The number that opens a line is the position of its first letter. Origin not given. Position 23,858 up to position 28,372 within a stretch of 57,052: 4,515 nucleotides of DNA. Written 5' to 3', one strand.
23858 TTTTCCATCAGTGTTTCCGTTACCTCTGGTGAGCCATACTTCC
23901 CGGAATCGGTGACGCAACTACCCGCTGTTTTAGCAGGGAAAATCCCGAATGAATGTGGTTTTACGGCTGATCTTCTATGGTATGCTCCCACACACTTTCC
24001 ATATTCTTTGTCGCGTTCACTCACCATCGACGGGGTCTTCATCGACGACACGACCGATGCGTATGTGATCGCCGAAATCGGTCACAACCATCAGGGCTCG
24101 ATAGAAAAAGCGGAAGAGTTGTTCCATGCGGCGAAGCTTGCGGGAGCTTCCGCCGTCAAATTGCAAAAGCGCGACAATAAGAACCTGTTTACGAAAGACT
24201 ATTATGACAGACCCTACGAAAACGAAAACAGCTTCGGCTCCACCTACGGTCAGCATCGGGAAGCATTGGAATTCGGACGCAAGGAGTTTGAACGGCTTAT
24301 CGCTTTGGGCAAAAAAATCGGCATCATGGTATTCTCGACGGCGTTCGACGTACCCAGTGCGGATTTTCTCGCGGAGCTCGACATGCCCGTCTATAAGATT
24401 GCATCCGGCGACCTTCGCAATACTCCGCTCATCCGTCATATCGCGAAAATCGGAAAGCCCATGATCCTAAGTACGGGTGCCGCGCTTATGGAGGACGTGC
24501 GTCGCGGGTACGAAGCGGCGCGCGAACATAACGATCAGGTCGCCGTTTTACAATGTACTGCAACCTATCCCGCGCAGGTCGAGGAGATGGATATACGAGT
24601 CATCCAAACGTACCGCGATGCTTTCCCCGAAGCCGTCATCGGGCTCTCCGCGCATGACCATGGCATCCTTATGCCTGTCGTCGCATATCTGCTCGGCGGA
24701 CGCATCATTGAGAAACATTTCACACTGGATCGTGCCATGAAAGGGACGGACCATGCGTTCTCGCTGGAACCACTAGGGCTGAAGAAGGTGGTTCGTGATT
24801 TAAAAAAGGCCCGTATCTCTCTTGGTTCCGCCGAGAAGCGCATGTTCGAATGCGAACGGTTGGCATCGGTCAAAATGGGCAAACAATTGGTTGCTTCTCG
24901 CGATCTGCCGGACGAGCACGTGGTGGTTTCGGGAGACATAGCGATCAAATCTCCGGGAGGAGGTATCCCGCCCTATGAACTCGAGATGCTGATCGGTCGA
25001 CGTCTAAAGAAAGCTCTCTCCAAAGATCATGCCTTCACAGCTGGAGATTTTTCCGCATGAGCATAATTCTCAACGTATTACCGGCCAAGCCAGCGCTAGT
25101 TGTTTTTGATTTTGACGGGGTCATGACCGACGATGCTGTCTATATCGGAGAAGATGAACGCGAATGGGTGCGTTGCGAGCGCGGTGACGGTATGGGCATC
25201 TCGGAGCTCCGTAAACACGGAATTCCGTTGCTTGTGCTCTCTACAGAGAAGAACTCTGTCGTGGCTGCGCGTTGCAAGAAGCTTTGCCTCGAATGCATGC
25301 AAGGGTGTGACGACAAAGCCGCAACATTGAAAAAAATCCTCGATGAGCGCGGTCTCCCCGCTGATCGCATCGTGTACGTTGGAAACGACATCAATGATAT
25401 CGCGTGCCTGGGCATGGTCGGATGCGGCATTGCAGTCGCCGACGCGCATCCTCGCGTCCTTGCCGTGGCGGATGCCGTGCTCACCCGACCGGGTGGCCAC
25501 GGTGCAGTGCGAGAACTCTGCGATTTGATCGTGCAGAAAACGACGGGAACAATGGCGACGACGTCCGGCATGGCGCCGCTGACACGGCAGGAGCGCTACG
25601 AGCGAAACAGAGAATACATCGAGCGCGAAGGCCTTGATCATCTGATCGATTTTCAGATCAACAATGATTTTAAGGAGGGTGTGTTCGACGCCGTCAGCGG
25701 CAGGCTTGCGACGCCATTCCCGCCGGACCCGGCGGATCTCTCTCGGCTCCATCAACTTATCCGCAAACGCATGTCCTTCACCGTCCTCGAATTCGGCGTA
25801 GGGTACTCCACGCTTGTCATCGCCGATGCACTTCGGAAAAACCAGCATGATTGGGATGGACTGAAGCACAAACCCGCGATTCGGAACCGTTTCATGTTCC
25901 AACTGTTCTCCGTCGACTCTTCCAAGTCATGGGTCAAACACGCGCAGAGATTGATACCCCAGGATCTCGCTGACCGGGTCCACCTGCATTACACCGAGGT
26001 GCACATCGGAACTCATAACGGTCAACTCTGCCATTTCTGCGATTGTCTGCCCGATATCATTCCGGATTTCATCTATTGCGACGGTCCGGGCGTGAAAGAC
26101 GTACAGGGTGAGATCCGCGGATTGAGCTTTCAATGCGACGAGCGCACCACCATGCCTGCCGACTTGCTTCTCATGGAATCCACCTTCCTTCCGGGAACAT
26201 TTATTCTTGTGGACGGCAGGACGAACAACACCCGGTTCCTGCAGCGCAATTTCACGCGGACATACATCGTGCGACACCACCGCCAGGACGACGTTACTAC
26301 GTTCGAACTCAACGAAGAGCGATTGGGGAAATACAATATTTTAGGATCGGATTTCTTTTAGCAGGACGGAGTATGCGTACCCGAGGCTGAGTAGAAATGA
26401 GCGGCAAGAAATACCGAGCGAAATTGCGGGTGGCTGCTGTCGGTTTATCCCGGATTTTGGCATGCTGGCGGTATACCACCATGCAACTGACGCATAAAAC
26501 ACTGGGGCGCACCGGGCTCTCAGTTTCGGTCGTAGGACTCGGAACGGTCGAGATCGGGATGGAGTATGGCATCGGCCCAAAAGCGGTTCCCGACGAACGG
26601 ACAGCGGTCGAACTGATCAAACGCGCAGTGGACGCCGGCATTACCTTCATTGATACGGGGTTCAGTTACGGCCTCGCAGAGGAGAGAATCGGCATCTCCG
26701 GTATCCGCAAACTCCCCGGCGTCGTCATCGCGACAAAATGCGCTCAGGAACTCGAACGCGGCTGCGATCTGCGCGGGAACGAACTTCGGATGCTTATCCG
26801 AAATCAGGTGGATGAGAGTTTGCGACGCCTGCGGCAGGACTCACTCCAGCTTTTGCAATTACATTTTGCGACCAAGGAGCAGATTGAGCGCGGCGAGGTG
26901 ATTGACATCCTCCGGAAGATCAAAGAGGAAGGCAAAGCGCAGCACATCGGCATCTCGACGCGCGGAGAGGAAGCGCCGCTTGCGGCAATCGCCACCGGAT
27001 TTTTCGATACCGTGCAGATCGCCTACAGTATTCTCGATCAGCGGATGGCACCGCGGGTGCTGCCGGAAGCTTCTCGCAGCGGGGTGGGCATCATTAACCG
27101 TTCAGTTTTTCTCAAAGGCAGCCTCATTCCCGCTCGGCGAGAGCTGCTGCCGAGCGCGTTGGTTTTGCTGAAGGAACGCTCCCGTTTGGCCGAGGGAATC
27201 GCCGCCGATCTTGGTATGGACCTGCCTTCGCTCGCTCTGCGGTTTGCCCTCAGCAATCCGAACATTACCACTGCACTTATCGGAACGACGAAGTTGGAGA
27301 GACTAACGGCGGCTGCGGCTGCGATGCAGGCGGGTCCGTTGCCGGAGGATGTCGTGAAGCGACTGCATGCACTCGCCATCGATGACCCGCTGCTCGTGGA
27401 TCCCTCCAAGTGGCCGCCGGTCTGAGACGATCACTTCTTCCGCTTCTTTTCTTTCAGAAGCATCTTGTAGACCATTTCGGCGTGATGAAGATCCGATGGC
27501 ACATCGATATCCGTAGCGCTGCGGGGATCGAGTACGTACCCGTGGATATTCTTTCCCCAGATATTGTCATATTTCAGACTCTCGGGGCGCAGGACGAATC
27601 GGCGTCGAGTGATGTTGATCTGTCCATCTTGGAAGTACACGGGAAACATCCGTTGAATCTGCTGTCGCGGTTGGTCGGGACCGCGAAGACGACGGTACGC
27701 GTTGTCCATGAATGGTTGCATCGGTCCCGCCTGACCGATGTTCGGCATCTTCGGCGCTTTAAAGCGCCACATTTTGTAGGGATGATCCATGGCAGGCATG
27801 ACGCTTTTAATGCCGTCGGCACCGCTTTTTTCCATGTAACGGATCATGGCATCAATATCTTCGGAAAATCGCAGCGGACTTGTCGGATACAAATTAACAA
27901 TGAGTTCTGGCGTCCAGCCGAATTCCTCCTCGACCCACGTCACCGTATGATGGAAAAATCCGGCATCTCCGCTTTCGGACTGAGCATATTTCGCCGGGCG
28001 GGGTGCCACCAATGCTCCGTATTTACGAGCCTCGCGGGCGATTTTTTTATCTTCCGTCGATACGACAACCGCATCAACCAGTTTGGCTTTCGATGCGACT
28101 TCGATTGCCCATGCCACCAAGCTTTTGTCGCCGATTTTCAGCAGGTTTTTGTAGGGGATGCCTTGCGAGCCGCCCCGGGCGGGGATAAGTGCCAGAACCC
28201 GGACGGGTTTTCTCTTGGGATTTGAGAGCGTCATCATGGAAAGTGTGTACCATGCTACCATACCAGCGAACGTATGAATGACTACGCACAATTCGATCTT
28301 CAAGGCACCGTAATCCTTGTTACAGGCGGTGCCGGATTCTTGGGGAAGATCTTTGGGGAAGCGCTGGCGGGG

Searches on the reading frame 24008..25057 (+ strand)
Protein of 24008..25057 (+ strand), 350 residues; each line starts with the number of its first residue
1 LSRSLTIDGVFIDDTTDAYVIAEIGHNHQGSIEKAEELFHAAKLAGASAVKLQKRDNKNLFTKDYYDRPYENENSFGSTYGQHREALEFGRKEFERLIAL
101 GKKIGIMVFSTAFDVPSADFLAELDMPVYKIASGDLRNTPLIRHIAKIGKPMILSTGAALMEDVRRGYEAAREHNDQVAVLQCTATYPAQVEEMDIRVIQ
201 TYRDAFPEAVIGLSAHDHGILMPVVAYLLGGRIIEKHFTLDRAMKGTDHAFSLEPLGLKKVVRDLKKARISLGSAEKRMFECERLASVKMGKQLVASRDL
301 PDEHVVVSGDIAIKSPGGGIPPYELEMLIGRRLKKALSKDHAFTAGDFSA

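Call 24: search_protein_families(library=pfam, proteins=[window:24008-25057:+], max_evalue=0.001)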
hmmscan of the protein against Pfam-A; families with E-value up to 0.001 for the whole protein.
window:24008-25057:+ (350 aa): 2 families
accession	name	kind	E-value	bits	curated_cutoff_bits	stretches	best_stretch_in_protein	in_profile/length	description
PF03102.20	NeuB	-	5.1e-74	249.2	22.1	1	40-277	3-241/241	NeuB family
PF08666.17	SAF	-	0.00014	22.8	21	1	294-347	4-61/63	SAF domain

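Call 30: search_protein_families(library=ncbifam, proteins=[window:24008-25057:+], max_evalue=0.00001)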
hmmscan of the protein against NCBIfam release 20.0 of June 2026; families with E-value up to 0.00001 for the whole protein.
window:24008-25057:+ (350 aa): 2 families
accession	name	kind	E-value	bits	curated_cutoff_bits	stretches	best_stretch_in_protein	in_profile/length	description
TIGR03569.1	NeuB_NnaB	equivalog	2.5e-83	279.9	399.65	1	19-342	2-328/329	N-acetylneuraminate synthase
TIGR03586.1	PseI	equivalog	8.4e-70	235.5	340.25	1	18-341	2-325/327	pseudaminic acid synthase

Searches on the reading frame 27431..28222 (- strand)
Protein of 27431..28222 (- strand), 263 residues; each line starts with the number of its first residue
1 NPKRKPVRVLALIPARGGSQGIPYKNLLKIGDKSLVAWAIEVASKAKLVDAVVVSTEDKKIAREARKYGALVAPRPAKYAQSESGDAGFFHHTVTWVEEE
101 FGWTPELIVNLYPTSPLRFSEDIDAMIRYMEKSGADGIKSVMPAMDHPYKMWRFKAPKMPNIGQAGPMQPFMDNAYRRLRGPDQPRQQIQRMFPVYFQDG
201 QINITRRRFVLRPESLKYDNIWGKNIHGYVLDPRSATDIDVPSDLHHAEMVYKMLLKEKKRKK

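Call 49: search_protein_families(library=ncbifam, proteins=[window:27431-28222:-], max_evalue=0.00001)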
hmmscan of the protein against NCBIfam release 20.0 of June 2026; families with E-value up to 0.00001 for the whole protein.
window:27431-28222:- (263 aa): 5 families
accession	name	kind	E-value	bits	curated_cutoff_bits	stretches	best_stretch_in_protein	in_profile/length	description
TIGR03584.1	PseF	equivalog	4.7e-28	98.3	205.7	1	10-254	1-222/222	pseudaminic acid cytidylyltransferase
NF003950.0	PRK05450.1-3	subfamily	6.8e-15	55.1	234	1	8-135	2-122/248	3-deoxy-manno-octulosonate cytidylyltransferase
NF003952.0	PRK05450.1-5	subfamily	2.6e-13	49.7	193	1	8-145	2-131/250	3-deoxy-manno-octulosonate cytidylyltransferase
NF009905.0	PRK13368.1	subfamily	4.4e-12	45.9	255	1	9-146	3-130/243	3-deoxy-manno-octulosonate cytidylyltransferase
NF003948.0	PRK05450.1-1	equivalog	1.2e-06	27.9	281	1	8-136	5-126/248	3-deoxy-manno-octulosonate cytidylyltransferase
